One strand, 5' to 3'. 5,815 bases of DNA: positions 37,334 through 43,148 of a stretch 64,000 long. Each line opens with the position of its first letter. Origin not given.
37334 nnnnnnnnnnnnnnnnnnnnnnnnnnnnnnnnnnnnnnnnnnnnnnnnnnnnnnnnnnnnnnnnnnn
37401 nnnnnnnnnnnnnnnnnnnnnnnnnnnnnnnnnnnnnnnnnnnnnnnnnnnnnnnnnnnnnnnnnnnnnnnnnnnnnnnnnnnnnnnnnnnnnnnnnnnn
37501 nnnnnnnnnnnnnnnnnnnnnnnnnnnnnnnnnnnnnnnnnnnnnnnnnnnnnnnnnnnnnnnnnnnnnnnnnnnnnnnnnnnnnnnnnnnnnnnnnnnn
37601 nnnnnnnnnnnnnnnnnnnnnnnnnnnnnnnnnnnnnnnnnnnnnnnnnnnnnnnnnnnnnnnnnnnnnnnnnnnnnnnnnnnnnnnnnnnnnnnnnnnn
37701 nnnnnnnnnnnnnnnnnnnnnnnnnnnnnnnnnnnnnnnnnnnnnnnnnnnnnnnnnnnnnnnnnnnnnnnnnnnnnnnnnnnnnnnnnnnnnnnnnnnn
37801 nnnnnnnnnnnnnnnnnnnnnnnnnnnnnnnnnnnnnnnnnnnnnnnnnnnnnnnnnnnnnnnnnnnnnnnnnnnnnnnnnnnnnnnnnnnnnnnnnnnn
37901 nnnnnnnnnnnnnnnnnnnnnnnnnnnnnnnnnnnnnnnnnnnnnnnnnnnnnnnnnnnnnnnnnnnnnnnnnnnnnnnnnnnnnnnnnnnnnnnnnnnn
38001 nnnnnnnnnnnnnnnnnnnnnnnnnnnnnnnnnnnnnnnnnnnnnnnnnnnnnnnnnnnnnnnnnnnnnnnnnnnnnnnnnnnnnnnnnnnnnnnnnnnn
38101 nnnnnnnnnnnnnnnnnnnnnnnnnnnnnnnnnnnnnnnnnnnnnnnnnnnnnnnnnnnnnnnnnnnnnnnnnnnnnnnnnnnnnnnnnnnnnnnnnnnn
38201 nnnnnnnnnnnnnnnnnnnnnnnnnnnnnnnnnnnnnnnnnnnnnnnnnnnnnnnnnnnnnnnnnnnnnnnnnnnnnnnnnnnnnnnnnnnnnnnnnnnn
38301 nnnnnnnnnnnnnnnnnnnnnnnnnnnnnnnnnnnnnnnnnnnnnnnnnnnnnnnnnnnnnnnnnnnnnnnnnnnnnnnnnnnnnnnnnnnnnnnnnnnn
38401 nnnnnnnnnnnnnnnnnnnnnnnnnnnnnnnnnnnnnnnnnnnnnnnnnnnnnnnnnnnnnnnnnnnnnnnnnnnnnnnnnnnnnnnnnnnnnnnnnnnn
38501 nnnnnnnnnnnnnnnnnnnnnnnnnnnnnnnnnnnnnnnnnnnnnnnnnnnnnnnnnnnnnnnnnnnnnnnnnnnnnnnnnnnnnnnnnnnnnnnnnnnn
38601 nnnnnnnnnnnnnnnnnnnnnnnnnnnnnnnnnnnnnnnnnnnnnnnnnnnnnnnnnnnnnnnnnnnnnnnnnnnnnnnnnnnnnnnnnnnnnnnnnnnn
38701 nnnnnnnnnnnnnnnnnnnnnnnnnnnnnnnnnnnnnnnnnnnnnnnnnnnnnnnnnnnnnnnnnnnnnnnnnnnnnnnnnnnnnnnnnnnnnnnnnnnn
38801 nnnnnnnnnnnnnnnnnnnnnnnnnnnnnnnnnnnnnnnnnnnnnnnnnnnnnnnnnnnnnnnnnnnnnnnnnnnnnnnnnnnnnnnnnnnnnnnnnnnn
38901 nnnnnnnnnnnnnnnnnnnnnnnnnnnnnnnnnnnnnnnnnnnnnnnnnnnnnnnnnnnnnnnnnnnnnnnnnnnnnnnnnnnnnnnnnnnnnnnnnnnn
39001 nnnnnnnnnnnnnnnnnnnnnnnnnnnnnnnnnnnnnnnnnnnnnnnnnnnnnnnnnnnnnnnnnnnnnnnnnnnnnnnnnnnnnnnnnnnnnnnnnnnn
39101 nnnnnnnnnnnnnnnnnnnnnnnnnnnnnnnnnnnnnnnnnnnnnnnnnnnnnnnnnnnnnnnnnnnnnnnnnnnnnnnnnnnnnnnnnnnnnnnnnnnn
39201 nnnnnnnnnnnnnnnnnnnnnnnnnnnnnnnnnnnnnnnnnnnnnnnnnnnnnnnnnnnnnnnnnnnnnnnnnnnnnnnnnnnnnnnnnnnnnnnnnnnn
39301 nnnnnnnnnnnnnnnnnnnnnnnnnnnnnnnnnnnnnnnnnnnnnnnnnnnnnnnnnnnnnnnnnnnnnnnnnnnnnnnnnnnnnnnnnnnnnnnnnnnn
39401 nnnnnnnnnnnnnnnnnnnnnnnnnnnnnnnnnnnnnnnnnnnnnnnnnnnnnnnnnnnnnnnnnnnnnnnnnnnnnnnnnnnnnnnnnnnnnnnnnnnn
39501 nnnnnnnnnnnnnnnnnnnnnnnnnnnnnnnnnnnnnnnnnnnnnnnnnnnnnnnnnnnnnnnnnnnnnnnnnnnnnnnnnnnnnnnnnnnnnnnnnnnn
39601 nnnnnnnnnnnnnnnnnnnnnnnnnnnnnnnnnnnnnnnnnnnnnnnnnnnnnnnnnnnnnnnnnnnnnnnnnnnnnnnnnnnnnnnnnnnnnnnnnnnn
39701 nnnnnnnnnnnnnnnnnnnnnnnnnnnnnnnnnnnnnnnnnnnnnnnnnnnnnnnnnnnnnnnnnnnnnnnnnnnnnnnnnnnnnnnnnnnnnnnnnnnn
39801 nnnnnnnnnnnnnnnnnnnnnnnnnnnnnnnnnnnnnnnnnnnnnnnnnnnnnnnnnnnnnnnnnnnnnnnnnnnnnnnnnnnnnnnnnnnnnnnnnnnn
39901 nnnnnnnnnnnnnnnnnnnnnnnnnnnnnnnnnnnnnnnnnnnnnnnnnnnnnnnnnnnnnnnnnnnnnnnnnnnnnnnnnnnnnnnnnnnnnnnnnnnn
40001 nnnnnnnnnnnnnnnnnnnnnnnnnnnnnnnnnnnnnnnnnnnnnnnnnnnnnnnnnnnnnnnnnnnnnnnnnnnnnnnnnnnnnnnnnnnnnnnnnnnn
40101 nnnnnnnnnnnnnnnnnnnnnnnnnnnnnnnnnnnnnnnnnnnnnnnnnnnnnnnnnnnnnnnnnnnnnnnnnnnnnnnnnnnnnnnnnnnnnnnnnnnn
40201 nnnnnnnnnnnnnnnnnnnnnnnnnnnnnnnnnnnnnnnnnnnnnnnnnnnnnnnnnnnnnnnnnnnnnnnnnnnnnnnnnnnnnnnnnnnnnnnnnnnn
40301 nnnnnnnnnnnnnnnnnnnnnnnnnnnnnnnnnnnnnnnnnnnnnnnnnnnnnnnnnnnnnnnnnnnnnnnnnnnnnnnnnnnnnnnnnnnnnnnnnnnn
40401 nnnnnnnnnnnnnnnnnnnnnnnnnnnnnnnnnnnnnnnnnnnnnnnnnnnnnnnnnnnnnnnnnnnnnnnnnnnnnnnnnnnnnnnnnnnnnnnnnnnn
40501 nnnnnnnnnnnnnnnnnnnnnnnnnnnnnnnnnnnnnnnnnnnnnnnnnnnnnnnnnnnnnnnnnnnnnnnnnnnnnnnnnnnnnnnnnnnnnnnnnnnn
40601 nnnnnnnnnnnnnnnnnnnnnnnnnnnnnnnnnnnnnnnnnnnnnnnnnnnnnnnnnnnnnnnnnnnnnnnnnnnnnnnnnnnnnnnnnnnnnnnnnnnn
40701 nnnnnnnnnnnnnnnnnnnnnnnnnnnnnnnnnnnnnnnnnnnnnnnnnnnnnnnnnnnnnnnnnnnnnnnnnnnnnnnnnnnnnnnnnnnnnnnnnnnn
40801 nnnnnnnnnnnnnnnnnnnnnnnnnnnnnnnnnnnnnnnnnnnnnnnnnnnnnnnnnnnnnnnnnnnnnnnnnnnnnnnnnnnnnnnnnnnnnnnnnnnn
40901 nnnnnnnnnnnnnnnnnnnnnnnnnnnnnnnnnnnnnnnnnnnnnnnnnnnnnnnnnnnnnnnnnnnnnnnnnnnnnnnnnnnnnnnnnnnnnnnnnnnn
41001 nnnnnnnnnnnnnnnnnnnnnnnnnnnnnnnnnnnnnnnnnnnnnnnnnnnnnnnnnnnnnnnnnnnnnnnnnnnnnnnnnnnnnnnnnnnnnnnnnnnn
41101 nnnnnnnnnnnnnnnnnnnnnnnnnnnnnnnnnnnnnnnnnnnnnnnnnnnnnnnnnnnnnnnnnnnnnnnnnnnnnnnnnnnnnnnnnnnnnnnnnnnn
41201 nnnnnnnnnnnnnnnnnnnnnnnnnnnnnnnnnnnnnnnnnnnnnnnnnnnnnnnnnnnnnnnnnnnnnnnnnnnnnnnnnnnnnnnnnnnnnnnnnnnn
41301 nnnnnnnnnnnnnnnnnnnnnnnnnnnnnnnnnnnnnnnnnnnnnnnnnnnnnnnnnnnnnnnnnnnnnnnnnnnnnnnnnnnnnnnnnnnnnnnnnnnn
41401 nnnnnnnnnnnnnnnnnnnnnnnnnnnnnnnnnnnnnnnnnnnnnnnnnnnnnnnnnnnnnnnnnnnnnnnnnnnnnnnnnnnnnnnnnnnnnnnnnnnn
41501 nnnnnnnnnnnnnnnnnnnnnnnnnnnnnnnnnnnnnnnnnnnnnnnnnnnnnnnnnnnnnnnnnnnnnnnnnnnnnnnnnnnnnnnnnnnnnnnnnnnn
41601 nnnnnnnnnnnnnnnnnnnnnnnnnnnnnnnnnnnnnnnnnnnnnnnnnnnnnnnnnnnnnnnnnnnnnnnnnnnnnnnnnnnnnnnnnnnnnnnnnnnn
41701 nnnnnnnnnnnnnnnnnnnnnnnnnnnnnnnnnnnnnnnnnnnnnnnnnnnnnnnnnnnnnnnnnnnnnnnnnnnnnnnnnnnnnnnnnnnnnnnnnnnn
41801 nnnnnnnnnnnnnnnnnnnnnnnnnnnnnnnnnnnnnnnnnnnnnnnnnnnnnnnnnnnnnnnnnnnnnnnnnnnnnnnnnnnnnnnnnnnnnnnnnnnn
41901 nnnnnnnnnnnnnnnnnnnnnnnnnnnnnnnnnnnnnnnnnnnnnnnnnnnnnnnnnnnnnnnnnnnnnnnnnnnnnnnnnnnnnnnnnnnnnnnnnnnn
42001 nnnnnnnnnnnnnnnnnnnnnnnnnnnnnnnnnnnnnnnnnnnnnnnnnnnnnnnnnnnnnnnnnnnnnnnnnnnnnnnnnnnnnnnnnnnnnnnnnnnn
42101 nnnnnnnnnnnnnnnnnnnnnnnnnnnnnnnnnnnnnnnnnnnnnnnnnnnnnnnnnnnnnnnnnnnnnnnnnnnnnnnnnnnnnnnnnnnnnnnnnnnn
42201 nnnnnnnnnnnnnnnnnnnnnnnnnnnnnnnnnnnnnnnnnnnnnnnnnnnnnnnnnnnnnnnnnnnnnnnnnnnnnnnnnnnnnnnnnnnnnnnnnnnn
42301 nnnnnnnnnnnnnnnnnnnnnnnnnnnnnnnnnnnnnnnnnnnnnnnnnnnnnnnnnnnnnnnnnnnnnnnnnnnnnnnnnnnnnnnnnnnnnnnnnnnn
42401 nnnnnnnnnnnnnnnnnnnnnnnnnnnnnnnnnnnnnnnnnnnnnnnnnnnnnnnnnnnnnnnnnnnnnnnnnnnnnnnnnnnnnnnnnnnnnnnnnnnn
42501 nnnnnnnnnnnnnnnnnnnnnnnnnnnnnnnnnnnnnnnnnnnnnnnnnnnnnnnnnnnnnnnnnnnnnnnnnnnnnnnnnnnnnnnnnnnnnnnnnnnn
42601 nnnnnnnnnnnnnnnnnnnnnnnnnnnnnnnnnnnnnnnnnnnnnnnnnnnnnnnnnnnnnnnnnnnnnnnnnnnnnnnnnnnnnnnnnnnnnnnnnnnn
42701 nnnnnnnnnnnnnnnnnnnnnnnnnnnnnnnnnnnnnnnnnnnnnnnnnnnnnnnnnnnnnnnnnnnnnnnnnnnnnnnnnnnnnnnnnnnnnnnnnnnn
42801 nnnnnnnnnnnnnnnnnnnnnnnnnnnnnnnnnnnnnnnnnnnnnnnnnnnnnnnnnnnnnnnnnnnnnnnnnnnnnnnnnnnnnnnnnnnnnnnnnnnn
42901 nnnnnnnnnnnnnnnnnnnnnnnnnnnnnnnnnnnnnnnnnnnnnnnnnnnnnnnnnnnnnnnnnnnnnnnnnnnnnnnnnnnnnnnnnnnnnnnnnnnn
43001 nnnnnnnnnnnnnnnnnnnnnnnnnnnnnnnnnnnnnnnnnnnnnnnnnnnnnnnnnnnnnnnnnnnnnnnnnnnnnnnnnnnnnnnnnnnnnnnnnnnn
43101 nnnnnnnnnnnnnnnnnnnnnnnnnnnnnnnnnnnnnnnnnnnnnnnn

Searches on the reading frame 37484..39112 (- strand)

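Call 74: search_protein_families(library=pfam, proteins=[window:37484-39112:-], max_evalue=0.001)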
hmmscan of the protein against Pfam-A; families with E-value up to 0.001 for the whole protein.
window:37484-39112:- (542 aa): 6 families
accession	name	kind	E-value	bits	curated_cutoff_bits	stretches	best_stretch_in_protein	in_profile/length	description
PF13177.12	DNA_pol3_delta2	-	5.7e-46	156.9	27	1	20-177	2-160/161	DNA polymerase III, delta subunit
PF22608.2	DNAX_ATPase_lid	-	1.9e-17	63.2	27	1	182-228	2-48/49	DNA polymerase III clamp loader subunit, ATPase lid domain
PF00004.35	AAA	-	1.5e-11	45.3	21.2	1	41-173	2-127/131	ATPase family associated with various cellular activities (AAA)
PF13401.12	AAA_22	-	2.6e-05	25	27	1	41-155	9-122/130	AAA domain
PF05496.18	RuvB_N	-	9.4e-05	22.7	27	0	10-72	2-68/159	Holliday junction DNA helicase RuvB P-loop domain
PF13173.12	AAA_14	-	0.00022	21.7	27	1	39-161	4-103/129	AAA domain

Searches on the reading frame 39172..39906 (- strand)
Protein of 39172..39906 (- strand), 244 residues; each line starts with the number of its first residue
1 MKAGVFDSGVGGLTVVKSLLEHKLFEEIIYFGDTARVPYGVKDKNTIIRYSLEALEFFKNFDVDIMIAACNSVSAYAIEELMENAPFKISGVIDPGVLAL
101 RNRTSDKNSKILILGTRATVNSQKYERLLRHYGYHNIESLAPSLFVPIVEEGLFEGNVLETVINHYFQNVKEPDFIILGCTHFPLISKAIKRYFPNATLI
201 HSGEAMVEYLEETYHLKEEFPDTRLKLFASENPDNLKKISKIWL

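Call 74: search_protein_families(library=pfam, proteins=[window:39172-39906:-], max_evalue=0.001)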
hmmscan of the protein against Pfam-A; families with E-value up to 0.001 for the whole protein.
window:39172-39906:- (244 aa): 1 family
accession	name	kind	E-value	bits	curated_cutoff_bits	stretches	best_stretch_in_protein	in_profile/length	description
PF01177.27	Asp_Glu_race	-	3e-16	60.3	31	1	28-209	30-210/211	Asp/Glu/Hydantoin racemase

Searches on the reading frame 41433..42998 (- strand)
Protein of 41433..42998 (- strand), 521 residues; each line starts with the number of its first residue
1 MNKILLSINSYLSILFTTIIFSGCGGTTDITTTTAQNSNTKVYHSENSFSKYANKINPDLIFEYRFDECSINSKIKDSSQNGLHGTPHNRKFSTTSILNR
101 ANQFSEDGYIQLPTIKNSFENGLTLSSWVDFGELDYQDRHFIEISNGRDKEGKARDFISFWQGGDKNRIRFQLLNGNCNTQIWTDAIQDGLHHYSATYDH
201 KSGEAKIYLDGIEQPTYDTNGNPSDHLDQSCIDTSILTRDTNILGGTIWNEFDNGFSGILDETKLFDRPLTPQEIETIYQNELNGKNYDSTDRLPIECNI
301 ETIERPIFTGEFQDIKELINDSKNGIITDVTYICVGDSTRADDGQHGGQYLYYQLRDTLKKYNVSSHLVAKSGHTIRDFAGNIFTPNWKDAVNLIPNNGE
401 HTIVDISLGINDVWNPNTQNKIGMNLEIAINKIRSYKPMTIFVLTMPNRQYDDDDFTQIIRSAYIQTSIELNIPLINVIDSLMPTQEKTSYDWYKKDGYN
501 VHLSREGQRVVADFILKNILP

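Call 73: search_protein_families(library=pfam, proteins=[window:41433-42998:-], max_evalue=0.001)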
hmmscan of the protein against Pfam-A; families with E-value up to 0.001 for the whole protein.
window:41433-42998:- (521 aa): 3 families
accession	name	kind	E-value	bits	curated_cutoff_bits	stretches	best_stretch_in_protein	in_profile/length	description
PF13385.13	Laminin_G_3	-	8.7e-18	65.3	27.6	1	105-275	2-150/151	Concanavalin A-like lectin/glucanases superfamily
PF13472.12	Lipase_GDSL_2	-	1.3e-12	49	32.9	1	334-510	1-178/178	GDSL-like Lipase/Acylhydrolase family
PF00354.24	Pentaxin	-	0.00098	19.3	25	0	184-282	78-170/194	Pentaxin family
